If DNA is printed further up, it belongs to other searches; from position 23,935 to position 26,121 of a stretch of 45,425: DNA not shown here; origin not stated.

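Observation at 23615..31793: Canonical-looking AOR wired to an HdrA::MvhD / HdrC / HdrB module plus a polyferredoxin: Bam-like architecture without a Bam-type catalytic subunit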

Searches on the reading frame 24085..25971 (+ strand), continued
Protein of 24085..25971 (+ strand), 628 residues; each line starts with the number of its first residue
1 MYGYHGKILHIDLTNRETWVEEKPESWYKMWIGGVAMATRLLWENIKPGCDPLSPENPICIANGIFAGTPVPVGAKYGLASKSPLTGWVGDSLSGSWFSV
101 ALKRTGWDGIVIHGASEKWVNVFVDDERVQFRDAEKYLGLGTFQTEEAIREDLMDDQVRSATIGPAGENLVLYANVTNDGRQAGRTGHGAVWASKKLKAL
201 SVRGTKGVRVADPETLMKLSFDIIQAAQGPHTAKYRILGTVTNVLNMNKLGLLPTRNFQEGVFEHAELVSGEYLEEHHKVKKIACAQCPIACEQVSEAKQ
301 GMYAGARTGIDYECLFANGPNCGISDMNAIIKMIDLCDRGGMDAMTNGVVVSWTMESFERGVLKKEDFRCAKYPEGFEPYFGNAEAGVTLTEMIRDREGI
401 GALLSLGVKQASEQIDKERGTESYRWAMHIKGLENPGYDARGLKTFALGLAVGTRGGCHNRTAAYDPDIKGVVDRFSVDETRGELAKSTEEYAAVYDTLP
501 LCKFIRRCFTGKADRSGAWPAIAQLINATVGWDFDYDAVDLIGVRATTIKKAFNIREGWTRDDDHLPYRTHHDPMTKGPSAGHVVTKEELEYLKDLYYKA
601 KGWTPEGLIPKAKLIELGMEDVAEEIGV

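Call 85: find_homologous_proteins(query=P0304, max_evalue=1e-50)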
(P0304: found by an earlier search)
Query P0304 (628 aa): 1929 proteins with E <= 1e-50 among 8000 candidates; the best 120 are listed.
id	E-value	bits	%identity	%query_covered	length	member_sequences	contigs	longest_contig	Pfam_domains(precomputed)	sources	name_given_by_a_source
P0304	0.0e+0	1480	100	100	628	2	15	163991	PF02730.21,PF01314.24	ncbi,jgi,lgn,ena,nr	ncbi:MAG TPA: aldehyde ferredoxin oxidoreductase family protein [Anaerolineaceae bacterium]|nr:aldeh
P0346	0.0e+0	1404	94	100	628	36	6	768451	PF02730.21,PF01314.24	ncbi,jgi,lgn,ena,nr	ncbi:MAG: aldehyde ferredoxin oxidoreductase family protein [Pelolinea sp.]|jgi:aldehyde:ferredoxin 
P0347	0.0e+0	1351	89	100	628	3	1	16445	PF02730.21,PF01314.24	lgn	-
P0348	0.0e+0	1346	89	100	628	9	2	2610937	PF02730.21,PF01314.24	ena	-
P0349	0.0e+0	1333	89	100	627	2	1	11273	PF02730.21,PF01314.24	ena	-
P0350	0.0e+0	1295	87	100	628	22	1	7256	PF02730.21,PF01314.24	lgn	-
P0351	0.0e+0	1259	84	100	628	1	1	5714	PF02730.21,PF01314.24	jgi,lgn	-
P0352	0.0e+0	1257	84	100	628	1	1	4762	PF02730.21,PF01314.24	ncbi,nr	ncbi:MAG: aldehyde ferredoxin oxidoreductase family protein [Anaerolineaceae bacterium]|nr:aldehyde 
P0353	0.0e+0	1255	84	100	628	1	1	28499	PF02730.21,PF01314.24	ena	-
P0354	0.0e+0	1252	83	100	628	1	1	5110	PF02730.21,PF01314.24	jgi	jgi:aldehyde:ferredoxin oxidoreductase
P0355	0.0e+0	1251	84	100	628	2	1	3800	PF02730.21,PF01314.24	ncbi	-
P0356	0.0e+0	1250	83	100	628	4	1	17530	PF02730.21,PF01314.24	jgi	-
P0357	0.0e+0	1248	83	100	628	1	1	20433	PF02730.21,PF01314.24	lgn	-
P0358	0.0e+0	1247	83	100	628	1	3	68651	PF02730.21,PF01314.24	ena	-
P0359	0.0e+0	1245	82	100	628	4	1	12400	PF02730.21,PF01314.24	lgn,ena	-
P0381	0.0e+0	1200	81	100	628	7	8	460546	PF02730.21,PF01314.24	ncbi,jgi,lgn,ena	jgi:aldehyde:ferredoxin oxidoreductase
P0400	0.0e+0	1174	79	100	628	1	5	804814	PF02730.21,PF01314.24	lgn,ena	-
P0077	0.0e+0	1147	77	100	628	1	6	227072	PF02730.21,PF01314.24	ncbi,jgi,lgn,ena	-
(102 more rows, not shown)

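Call 86: find_encoding_contigs(protein=P0346, flank=10000, max_places=1)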
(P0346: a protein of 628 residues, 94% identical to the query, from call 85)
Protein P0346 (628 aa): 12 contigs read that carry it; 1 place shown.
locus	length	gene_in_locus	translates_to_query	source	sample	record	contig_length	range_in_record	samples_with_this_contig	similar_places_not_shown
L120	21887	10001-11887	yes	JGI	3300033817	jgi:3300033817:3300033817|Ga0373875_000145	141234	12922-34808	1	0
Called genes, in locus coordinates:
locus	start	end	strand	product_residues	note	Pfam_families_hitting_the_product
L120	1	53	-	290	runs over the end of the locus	PF01297:ZnuA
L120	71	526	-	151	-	PF01475:FUR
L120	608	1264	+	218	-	PF00027:cNMP_binding, PF13545:HTH_Crp_2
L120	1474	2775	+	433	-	PF08448:PAS_4 (faint), PF04282:DUF438, PF01814:Hemerythrin, PF13596:PAS_10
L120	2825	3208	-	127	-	PF01475:FUR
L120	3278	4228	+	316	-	PF01891:CbiM, PF13190:PDGLE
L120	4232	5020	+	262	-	PF02361:CbiQ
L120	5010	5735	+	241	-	PF00005:ABC_tran, PF13304:AAA_21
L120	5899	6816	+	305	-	-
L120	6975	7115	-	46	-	-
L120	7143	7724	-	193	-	PF00578:AhpC-TSA, PF08534:Redoxin, PF00462:Glutaredoxin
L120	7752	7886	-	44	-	PF00578:AhpC-TSA, PF08534:Redoxin (weak)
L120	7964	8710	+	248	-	PF00300:His_Phos_1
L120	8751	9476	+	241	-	PF01168:Ala_racemase_N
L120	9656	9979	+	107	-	-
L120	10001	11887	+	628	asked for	PF02730:AFOR_N, PF01314:AFOR_C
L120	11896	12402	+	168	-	PF13484:Fer4_16 (faint), PF14697:Fer4_21 (faint), PF25160:LdpA_Fe-S-bd (faint), PF12837:Fer4_6 (faint), PF13237:Fer4_10 (weak), PF13247:Fer4_11, PF12838:Fer4_7 (weak), PF13187:Fer4_9 (weak), +2 more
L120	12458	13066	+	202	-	PF00890:FAD_binding_2 (weak), PF01134:GIDA (weak), PF01266:DAO (weak), PF07992:Pyr_redox_2 (weak), PF12831:FAD_oxidored, PF13450:NAD_binding_8 (weak)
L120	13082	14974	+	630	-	PF13237:Fer4_10 (weak), PF12838:Fer4_7 (weak), PF13187:Fer4_9, PF12838:Fer4_7 (weak), PF13187:Fer4_9 (weak), PF13237:Fer4_10 (weak), PF25160:LdpA_Fe-S-bd (weak), PF02662:FlpD, +8 more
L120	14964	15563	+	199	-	PF13183:Fer4_8, PF13534:Fer4_17 (weak), PF12838:Fer4_7 (weak), PF00037:Fer4, PF12837:Fer4_6, PF13237:Fer4_10 (weak), PF12838:Fer4_7, PF13183:Fer4_8 (weak), +8 more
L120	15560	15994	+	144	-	PF02662:FlpD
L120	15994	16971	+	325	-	PF12838:Fer4_7 (faint), PF13187:Fer4_9 (faint), PF13534:Fer4_17 (faint), PF00037:Fer4 (faint), PF12797:Fer4_2 (faint), PF13183:Fer4_8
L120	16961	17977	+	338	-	PF25160:LdpA_Fe-S-bd (faint), PF12797:Fer4_2 (faint), PF13534:Fer4_17 (faint), PF13746:Fer4_18 (faint), PF14697:Fer4_21 (faint), PF13237:Fer4_10 (faint), PF00037:Fer4 (faint), PF17179:Fer4_22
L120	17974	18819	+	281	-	PF00175:NAD_binding_1, PF10418:DHODB_Fe-S_bind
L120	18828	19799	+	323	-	PF13237:Fer4_10 (weak), PF14697:Fer4_21 (weak), PF12838:Fer4_7, PF00037:Fer4, PF12837:Fer4_6 (weak), PF13237:Fer4_10 (weak), PF12838:Fer4_7 (weak), PF13187:Fer4_9 (weak), +6 more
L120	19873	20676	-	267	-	PF03437:BtpA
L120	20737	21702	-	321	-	PF02126:PTE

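Call 90: search_protein_families(library=pfam, proteins=[P0168, P0269, P0147, P0261], max_evalue=0.001)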
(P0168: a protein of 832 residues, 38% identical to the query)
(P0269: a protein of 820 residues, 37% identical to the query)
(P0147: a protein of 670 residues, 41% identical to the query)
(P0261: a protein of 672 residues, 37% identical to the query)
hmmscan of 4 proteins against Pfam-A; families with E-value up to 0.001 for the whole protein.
P0168 (832 aa): 9 families
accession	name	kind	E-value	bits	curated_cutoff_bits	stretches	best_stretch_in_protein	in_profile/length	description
PF01314.23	AFOR_C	-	2.4e-137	458.6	27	1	221-607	3-385/385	Aldehyde ferredoxin oxidoreductase, domains 2 & 3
PF02730.20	AFOR_N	-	5.7e-83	278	29.8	1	6-205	1-198/199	Aldehyde ferredoxin oxidoreductase, N-terminal domain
PF00215.30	OMPdecase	-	5.5e-34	118.4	27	1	614-819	1-221/221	Orotidine 5'-phosphate decarboxylase / HUMPS family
PF04131.20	NanE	-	3.1e-06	27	27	1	685-823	58-190/192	Putative N-acetylmannosamine-6-phosphate epimerase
PF00218.27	IGPS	-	5.5e-05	22.9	27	1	659-818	99-253/254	Indole-3-glycerol phosphate synthase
PF00977.27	His_biosynth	-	6.6e-05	22.9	23.6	1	726-811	27-110/228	Histidine biosynthesis protein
PF00834.25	Ribul_P_3_epim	-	0.00017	21.5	21.1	1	689-806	78-197/198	Ribulose-phosphate 3 epimerase family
PF02581.23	TMP-TENI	-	0.0003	20.7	27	1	732-806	106-180/180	Thiamine monophosphate synthase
PF00809.28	Pterin_bind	-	0.00064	19.9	25.5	0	786-825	24-67/244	Pterin binding enzyme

P0269 (820 aa): 11 families
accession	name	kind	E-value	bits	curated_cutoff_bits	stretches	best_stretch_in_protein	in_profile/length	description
PF01314.23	AFOR_C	-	7e-121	404.4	27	1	406-803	2-385/385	Aldehyde ferredoxin oxidoreductase, domains 2 & 3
PF02730.20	AFOR_N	-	2.3e-69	233.6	29.8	1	194-392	2-199/199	Aldehyde ferredoxin oxidoreductase, N-terminal domain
PF13247.11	Fer4_11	-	3e-07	31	26.2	1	48-133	6-99/100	4Fe-4S dicluster domain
PF12838.12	Fer4_7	-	5e-07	30.5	27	1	52-98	2-52/52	4Fe-4S dicluster domain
PF13187.11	Fer4_9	-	1.5e-06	28.5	27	1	52-99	2-52/52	4Fe-4S dicluster domain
PF14697.11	Fer4_21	-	3.8e-06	27.4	35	1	78-126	2-53/59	4Fe-4S dicluster domain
PF00037.32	Fer4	-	1.8e-05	24.8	21.1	1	78-99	2-23/24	4Fe-4S binding domain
PF13237.11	Fer4_10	-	5e-05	23.6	25.5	1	49-94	6-52/53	4Fe-4S dicluster domain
PF12837.12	Fer4_6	-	7e-05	23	25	1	78-99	3-24/24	4Fe-4S binding domain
PF25160.1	LdpA_Fe-S-bd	-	0.0002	21.5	27.6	1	60-102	9-46/49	LdpA Fe-S cluster-binding domain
PF12797.12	Fer4_2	-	0.00039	20.6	24.5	0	77-94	3-20/22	4Fe-4S binding domain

P0147 (670 aa): 2 families
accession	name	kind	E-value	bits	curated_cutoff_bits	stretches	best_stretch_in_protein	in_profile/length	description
PF01314.23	AFOR_C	-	3.7e-96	323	27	1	239-668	16-385/385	Aldehyde ferredoxin oxidoreductase, domains 2 & 3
PF02730.20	AFOR_N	-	1.9e-63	214.3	29.8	1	8-212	1-198/199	Aldehyde ferredoxin oxidoreductase, N-terminal domain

P0261 (672 aa): 2 families
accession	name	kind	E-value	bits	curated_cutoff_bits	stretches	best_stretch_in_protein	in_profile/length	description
PF01314.23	AFOR_C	-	2.8e-120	402.5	27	1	249-646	2-385/385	Aldehyde ferredoxin oxidoreductase, domains 2 & 3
PF02730.20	AFOR_N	-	9.6e-80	267.5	29.8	1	35-235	1-199/199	Aldehyde ferredoxin oxidoreductase, N-terminal domain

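Call 91: list_cluster_members(proteins=[L047:4876-5340:+, L047:5337-5936:+, L047:6381-7328:+, L104:3049-5022:-, L104:5038-6183:-, L043:15950-16786:-, L043:12595-15939:-, L043:11847-12311:+, L082:17277-19403:+, L044:3402-3884:+])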
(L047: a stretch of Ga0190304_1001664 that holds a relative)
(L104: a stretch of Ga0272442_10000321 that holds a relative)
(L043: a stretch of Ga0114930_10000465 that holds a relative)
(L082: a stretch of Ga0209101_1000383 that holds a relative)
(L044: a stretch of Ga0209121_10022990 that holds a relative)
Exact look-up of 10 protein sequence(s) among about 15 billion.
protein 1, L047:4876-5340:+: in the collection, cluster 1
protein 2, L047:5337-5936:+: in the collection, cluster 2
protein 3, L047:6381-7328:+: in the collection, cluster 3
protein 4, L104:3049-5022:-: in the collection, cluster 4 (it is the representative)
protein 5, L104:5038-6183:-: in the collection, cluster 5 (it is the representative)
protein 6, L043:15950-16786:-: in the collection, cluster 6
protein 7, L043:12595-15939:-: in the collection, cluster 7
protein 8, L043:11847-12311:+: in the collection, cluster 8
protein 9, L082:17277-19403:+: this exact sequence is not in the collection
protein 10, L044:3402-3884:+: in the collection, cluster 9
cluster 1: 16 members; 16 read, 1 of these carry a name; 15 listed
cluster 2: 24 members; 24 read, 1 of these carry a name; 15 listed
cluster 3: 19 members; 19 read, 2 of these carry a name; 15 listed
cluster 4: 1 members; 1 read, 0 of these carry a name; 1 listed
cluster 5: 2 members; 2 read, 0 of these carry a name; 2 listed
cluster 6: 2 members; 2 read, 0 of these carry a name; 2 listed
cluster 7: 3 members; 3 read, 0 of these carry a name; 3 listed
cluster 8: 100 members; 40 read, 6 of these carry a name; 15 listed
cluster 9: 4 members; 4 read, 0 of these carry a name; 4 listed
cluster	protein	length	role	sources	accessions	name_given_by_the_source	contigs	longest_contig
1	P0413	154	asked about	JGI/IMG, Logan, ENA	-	-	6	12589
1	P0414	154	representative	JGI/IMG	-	-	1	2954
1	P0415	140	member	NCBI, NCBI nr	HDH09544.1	MAG TPA: hydrogenase iron-sulfur subunit, partial [Chloroflexi bacterium] | hydrogenase iron-sulfur subunit [Chloroflexota bacterium]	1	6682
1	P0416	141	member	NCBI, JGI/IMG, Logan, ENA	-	-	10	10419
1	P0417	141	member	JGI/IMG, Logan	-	-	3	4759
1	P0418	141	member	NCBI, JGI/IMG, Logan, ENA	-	-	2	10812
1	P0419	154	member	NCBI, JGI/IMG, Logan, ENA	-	-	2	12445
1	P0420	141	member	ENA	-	-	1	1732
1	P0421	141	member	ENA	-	-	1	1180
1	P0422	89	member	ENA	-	-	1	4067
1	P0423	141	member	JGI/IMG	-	-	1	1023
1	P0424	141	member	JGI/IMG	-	-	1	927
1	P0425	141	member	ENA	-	-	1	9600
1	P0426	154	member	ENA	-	-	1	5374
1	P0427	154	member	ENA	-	-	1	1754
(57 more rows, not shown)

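Call 92: find_encoding_contigs(protein=P0400, flank=10000, max_places=1)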
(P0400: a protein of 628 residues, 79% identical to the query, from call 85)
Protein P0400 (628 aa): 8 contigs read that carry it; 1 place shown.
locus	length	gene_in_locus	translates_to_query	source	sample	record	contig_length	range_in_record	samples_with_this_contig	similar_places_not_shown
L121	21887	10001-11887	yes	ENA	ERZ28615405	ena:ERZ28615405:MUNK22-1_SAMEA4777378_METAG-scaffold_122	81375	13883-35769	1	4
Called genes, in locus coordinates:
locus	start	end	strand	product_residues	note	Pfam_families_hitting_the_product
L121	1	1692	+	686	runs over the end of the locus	PF00528:BPD_transp_1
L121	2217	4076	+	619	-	PF00009:GTP_EFTU, PF22042:EF-G_D2 (weak), PF03144:GTP_EFTU_D2 (weak), PF00679:EFG_C, PF21018:BipA_C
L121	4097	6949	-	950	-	PF01074:Glyco_hydro_38N, PF09261:Alpha-mann_mid, PF07748:Glyco_hydro_38C, PF17677:Glyco_hydro38C2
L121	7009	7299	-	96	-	PF14451:Ub-Mut7C (weak)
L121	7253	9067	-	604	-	PF02730:AFOR_N, PF01314:AFOR_C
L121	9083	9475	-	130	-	PF12838:Fer4_7, PF13187:Fer4_9 (weak), PF13534:Fer4_17 (weak), PF13237:Fer4_10 (weak), PF00037:Fer4 (weak), PF14697:Fer4_21 (weak), PF12838:Fer4_7, PF13187:Fer4_9, +10 more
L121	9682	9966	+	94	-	-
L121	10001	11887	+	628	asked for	PF02730:AFOR_N, PF01314:AFOR_C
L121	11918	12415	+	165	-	PF12838:Fer4_7 (faint), PF13247:Fer4_11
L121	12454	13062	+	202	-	PF00890:FAD_binding_2 (weak), PF01134:GIDA (weak), PF01266:DAO, PF07992:Pyr_redox_2 (weak), PF12831:FAD_oxidored, PF13450:NAD_binding_8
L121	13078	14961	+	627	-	PF13237:Fer4_10 (weak), PF12838:Fer4_7 (weak), PF13187:Fer4_9, PF12838:Fer4_7 (weak), PF13187:Fer4_9 (weak), PF13237:Fer4_10 (weak), PF14697:Fer4_21 (weak), PF02662:FlpD, +8 more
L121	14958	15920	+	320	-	PF13183:Fer4_8, PF13187:Fer4_9 (weak), PF13534:Fer4_17 (weak), PF12838:Fer4_7, PF13484:Fer4_16 (weak), PF13237:Fer4_10, PF13187:Fer4_9, PF02662:FlpD, +7 more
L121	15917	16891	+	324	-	PF01058:Oxidored_q6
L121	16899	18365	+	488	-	PF27537:HoxH, PF00374:NiFeSe_Hases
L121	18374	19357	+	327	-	PF14697:Fer4_21 (faint), PF12797:Fer4_2 (faint), PF12837:Fer4_6 (faint), PF00037:Fer4 (weak), PF13237:Fer4_10 (weak), PF12838:Fer4_7, PF13187:Fer4_9 (weak), PF13484:Fer4_16 (weak)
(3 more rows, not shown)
